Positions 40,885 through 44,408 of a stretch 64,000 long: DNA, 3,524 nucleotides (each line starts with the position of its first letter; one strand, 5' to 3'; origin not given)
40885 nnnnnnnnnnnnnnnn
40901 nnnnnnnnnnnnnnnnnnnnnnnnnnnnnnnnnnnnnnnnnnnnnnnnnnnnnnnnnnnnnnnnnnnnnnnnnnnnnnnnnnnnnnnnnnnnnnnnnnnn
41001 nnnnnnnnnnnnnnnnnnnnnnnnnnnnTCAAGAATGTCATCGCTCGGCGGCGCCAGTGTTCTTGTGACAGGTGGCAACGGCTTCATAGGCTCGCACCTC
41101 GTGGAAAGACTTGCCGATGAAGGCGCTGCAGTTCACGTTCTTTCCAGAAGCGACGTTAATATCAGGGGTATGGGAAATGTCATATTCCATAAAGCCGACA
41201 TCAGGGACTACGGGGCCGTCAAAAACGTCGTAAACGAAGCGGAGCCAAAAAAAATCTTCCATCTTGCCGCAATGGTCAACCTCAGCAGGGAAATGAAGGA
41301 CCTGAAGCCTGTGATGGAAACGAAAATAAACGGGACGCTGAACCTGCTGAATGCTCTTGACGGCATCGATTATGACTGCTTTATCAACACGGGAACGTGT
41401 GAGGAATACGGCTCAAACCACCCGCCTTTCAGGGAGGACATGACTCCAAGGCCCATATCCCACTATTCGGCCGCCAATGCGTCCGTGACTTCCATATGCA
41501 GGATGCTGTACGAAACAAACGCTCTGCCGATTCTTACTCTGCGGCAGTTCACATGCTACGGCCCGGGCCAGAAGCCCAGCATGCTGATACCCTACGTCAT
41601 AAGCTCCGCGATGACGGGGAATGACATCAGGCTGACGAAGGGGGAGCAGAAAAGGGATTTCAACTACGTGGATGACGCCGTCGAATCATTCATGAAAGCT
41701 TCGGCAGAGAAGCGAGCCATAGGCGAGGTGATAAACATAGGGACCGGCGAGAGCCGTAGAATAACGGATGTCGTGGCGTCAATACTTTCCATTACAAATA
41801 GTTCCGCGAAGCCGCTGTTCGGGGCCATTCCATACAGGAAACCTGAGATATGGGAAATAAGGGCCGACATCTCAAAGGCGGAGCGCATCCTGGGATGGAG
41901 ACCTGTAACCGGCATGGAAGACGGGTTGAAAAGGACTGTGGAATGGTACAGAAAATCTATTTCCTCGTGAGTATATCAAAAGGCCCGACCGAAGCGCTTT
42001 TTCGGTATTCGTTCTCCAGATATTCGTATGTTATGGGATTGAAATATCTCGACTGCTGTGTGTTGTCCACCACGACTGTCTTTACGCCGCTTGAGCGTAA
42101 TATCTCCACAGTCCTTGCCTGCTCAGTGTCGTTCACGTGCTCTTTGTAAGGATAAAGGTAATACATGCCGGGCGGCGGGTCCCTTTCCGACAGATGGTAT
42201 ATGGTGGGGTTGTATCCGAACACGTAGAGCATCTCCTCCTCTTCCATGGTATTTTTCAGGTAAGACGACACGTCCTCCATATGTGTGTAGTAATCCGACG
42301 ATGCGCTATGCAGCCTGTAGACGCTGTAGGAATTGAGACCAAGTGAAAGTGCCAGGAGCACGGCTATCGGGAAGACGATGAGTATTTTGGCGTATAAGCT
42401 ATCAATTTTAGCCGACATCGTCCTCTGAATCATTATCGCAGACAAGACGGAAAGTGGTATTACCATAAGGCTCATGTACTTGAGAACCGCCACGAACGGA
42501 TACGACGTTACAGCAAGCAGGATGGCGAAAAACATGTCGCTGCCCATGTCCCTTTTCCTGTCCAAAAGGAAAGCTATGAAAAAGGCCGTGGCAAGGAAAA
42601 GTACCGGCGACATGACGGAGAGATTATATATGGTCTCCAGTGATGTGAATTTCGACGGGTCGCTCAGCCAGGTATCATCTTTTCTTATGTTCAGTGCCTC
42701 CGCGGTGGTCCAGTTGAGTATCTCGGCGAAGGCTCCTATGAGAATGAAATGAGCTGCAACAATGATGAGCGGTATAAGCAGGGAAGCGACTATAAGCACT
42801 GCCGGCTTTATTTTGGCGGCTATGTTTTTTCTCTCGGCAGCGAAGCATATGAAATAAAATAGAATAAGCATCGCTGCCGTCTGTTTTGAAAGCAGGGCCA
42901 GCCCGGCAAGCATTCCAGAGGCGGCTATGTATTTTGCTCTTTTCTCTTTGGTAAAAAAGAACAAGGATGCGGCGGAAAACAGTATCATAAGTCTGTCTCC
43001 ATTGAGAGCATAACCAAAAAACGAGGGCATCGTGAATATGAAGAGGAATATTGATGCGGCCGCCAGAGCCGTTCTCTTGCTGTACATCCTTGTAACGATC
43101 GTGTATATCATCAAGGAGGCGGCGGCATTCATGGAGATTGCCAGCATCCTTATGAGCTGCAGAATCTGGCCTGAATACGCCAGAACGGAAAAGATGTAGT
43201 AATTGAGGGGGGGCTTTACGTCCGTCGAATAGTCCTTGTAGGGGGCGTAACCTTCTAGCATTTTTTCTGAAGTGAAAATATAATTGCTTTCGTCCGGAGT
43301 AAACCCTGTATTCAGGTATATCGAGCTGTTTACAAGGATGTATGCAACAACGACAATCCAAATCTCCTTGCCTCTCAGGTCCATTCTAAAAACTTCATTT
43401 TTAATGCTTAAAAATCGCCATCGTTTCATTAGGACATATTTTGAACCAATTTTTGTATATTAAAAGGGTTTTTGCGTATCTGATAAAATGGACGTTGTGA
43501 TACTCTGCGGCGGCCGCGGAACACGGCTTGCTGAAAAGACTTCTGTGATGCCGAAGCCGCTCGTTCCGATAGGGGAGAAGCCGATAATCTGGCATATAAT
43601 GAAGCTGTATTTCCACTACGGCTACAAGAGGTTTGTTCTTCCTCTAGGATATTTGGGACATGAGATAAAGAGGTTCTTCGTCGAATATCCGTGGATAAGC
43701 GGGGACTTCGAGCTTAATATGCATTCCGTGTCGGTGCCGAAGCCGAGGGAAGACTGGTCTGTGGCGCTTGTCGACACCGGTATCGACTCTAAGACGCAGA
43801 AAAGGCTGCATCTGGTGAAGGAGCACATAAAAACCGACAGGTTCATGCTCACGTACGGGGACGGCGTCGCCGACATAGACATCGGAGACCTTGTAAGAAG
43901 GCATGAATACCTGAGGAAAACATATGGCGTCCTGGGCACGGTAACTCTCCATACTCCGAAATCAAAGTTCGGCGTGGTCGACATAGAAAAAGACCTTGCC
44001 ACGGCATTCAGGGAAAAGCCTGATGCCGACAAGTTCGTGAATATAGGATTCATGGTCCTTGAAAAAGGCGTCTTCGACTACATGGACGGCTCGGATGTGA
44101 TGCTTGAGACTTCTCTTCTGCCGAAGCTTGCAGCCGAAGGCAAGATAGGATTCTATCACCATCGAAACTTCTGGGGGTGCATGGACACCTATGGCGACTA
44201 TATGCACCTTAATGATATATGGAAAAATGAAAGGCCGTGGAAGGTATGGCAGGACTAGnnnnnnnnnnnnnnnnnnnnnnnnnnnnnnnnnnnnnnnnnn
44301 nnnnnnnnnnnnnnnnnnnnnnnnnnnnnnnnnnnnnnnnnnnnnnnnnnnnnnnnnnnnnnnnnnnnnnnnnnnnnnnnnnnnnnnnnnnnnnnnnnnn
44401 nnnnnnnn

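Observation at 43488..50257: CDP-3,6-dideoxyhexose pathway with a YerE-like ThDP enzyme: possible branched-chain (yersiniose-like) sugar in an archaeon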

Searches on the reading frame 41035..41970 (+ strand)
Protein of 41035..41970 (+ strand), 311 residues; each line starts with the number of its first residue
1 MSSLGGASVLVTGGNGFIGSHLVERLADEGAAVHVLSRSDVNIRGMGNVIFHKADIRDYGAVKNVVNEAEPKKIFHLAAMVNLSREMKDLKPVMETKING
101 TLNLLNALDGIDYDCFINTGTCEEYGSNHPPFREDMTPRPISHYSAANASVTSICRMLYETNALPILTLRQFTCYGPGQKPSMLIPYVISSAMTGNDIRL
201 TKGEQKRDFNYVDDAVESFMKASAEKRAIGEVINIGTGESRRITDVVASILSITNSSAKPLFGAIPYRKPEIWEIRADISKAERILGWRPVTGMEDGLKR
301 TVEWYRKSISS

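Call 3: search_protein_families(library=pfam, proteins=[window:41035-41970:+])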
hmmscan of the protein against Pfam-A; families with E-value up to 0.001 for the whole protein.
window:41035-41970:+ (311 aa): 8 families
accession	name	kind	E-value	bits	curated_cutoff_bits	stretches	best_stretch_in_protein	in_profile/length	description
PF01370.27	Epimerase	-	1.2e-48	166.1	20.9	1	9-236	1-240/240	NAD dependent epimerase/dehydratase family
PF16363.11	GDP_Man_Dehyd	-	1.8e-48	166.1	27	1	10-301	1-332/332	GDP-mannose 4,6 dehydratase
PF01073.25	3Beta_HSD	-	1.4e-13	51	22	1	10-218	1-224/280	3-beta hydroxysteroid dehydrogenase/isomerase family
PF02719.21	Polysacc_synt_2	-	9.4e-12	45.1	20.2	1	9-118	1-125/293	Polysaccharide biosynthesis protein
PF08659.16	KR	-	7.4e-10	39.5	22.6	1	7-120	1-135/180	KR domain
PF04321.23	RmlD_sub_bind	-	3.7e-08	33.2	27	1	9-83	3-64/287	RmlD substrate binding domain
PF07993.18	NAD_binding_4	-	8e-07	28.9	20.1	0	11-40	1-33/258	Male sterility protein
PF00106.31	adh_short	-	1.1e-05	25.5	26.6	1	9-82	3-83/195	short chain dehydrogenase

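Call 4: search_protein_families(library=ncbifam, proteins=[window:41035-41970:+])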
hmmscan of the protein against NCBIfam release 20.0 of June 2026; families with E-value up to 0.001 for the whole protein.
window:41035-41970:+ (311 aa): 51 families (the best 25 are shown)
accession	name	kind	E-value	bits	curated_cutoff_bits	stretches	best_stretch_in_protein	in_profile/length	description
TIGR04180.1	EDH_00030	hypoth_equivalog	4.7e-47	160.5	475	1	9-290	1-294/297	NAD-dependent 4,6-dehydratase LegB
TIGR01181.1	dTDP_gluc_dehyt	equivalog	4.8e-42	144.2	365.1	1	9-307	2-313/321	dTDP-glucose 4,6-dehydratase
NF007490.0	PRK10084.1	subfamily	3.4e-32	111.8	649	1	9-306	3-335/361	dTDP-glucose 4,6-dehydratase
NF007582.0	PRK10217.1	equivalog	5.3e-32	111.3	698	1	9-306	4-332/355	dTDP-glucose 4,6-dehydratase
TIGR01179.1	galE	equivalog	2.1e-30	105.7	262.3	1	9-307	2-327/332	UDP-glucose 4-epimerase GalE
TIGR02197.1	heptose_epim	equivalog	4.7e-24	85.1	274.6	1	9-307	1-315/316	ADP-glyceromanno-heptose 6-epimerase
TIGR02622.1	CDP_4_6_dhtase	equivalog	3.6e-21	75.7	278.45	1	7-308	5-333/352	CDP-glucose 4,6-dehydratase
NF007956.0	PRK10675.1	subfamily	6.9e-18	64.9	394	1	8-307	2-331/338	UDP-glucose 4-epimerase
NF042422.1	oxyalk_red_OleD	equivalog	8.2e-18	64.8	580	1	9-257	3-253/329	2-alkyl-3-oxoalkanoate reductase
NF011728.1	PRK15181.1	equivalog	8.3e-18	64.5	760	1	10-307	19-339/348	Vi polysaccharide biosynthesis UDP-N-acetylglucosaminuronic acid C-4 epimerase TviC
TIGR03466.1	HpnA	hypoth_equivalog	3.8e-15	55.6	367.65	1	8-121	2-113/327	hopanoid-associated sugar epimerase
NF042423.1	oxyalk_red_Shew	equivalog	1.4e-14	53.9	580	1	8-225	10-223/331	2-alkyl-3-oxoalkanoate reductase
TIGR01472.1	gmd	equivalog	1.1e-12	47.9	415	1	9-298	3-331/342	GDP-mannose 4,6-dehydratase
NF008872.0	PRK11908.1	equivalog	2.1e-12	46.8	294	1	8-250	3-267/349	bifunctional UDP-4-keto-pentose/UDP-xylose synthase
NF043036.1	ErythonDh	equivalog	1e-10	41.4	325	1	9-149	3-154/321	D-erythronate dehydrogenase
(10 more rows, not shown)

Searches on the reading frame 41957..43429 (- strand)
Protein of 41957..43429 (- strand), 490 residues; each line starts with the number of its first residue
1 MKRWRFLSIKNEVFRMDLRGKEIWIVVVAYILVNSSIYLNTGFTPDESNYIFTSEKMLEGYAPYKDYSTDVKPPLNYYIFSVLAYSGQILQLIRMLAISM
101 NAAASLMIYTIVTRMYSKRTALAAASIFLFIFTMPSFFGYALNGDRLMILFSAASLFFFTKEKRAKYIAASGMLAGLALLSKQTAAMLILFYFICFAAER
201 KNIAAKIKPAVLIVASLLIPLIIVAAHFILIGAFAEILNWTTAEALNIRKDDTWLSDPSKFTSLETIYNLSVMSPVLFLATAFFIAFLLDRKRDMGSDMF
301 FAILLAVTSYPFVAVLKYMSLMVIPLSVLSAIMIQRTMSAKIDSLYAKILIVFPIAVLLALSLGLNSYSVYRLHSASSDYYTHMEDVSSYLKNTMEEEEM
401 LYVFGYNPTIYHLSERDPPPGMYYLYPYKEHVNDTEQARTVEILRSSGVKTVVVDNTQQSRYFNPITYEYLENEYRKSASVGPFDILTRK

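Call 3: search_protein_families(library=pfam, proteins=[window:41957-43429:-])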
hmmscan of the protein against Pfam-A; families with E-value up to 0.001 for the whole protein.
window:41957-43429:- (490 aa): 1 family
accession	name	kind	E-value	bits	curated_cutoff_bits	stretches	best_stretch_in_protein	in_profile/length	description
PF13231.12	PMT_2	-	1e-11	45.7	26.1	1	72-219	2-153/160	Dolichyl-phosphate-mannose-protein mannosyltransferase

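Call 4: search_protein_families(library=ncbifam, proteins=[window:41957-43429:-])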
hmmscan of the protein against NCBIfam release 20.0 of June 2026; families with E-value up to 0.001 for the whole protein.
window:41957-43429:- (490 aa): 0 families

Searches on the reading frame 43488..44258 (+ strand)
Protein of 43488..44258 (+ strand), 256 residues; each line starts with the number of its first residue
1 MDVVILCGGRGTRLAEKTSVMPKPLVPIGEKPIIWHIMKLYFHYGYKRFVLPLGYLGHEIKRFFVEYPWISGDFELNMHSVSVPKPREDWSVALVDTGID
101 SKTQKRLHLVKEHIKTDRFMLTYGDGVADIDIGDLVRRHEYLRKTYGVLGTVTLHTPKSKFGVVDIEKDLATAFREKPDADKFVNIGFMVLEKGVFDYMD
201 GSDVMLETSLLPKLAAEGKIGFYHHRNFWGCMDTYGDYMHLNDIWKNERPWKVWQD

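Call 3: search_protein_families(library=pfam, proteins=[window:43488-44258:+])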
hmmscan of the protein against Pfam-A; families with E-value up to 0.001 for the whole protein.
window:43488-44258:+ (256 aa): 2 families
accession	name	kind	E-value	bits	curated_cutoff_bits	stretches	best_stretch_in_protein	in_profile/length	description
PF00483.29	NTP_transferase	-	7.3e-19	68.8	21.2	1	4-199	3-188/245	Nucleotidyl transferase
PF12804.13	NTP_transf_3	-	3.7e-05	24.4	27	1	3-51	1-44/160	MobA-like NTP transferase domain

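Call 4: search_protein_families(library=ncbifam, proteins=[window:43488-44258:+])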
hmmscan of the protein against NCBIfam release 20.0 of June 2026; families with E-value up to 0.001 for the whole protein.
window:43488-44258:+ (256 aa): 18 families
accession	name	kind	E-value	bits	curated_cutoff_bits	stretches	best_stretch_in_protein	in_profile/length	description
TIGR02623.1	G1P_cyt_trans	equivalog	7.5e-74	248.4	300.25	1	1-254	1-255/255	glucose-1-phosphate cytidylyltransferase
TIGR03992.1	Arch_glmU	subfamily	3.4e-20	72.3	292.1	1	1-201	1-178/393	bifunctional sugar-1-phosphate nucleotidylyltransferase/acetyltransferase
NF041313.1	UDPGP_AglF_Halo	equivalog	8.3e-17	61.4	400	2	1-61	1-61/234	UTP--glucose-1-phosphate uridylyltransferase AglF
NF052502.1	man1P_GTase_Rv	exception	1.1e-16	60.7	440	1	1-239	1-224/352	mannose-1-phosphate guanylyltransferase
NF045761.1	NAMPUrTaseMurU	equivalog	6.6e-13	49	250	1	1-234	1-216/226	N-acetylmuramate alpha-1-phosphate uridylyltransferase MurU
NF049965.1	GlMnHpPGnyltfHddC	equivalog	6e-12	45.7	300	1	1-200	1-176/221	D-glycero-D-manno-heptose 1-phosphate guanosyltransferase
NF041173.1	Sug_nt_acttase_Thmprot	equivalog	1.2e-10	40.9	600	1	1-204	1-181/405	bifunctional sugar-1-phosphate nucleotidylyltransferase/acetyltransferase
TIGR02091.1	glgC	equivalog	3e-10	39.7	424.9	1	3-184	3-182/364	glucose-1-phosphate adenylyltransferase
NF001947.0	PRK00725.1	subfamily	4.5e-09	35.6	470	1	4-182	20-197/426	glucose-1-phosphate adenylyltransferase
TIGR01208.1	rmlA_long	equivalog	6.9e-08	31.8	320.25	1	4-48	3-47/353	glucose-1-phosphate thymidylyltransferase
NF002023.0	PRK00844.1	subfamily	7.9e-08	31.5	458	1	4-182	10-185/408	glucose-1-phosphate adenylyltransferase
NF002772.0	PRK02862.1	equivalog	1.3e-06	27.4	537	0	105-185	106-186/429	glucose-1-phosphate adenylyltransferase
TIGR01173.1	glmU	equivalog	5.4e-06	25.5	366.85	1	1-64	1-61/452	bifunctional UDP-N-acetylglucosamine diphosphorylase/glucosamine-1-phosphate N-acetyltransferase GlmU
NF041135.1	IPPtranDIPPsyn_Thcocales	equivalog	5.5e-06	25.6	580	1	1-57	1-53/419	bifunctional L-myo-inositol-1-phosphate cytidylyltransferase/CDP-L-myo-inositol myo-inositolphosphotransferase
TIGR01207.1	rmlA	equivalog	1e-05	24.8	360.65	0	4-39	3-38/286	glucose-1-phosphate thymidylyltransferase RfbA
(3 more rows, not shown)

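Call 45: search_solved_structures(query=window:43488-44258:+, max_evalue=1e-10, show_alignments=1)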
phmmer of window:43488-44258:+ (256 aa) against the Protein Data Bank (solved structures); distinct sequences matched with E-value up to 1e-10: 4.
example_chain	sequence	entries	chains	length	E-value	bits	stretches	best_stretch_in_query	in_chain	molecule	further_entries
1tzf_A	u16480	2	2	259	6.2e-57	196.5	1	3-255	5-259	Glucose-1-phosphate cytidylyltransferase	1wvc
8x7s_B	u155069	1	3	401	3.4e-17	66.2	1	2-223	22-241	UTP--glucose-1-phosphate uridylyltransferase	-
7whr_B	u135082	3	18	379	2.3e-11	47.1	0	2-65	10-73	Nucleotidyl transferase family protein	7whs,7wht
7d72_K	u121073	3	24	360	6.3e-11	45.7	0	2-61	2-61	Mannose-1-phosphate guanyltransferase beta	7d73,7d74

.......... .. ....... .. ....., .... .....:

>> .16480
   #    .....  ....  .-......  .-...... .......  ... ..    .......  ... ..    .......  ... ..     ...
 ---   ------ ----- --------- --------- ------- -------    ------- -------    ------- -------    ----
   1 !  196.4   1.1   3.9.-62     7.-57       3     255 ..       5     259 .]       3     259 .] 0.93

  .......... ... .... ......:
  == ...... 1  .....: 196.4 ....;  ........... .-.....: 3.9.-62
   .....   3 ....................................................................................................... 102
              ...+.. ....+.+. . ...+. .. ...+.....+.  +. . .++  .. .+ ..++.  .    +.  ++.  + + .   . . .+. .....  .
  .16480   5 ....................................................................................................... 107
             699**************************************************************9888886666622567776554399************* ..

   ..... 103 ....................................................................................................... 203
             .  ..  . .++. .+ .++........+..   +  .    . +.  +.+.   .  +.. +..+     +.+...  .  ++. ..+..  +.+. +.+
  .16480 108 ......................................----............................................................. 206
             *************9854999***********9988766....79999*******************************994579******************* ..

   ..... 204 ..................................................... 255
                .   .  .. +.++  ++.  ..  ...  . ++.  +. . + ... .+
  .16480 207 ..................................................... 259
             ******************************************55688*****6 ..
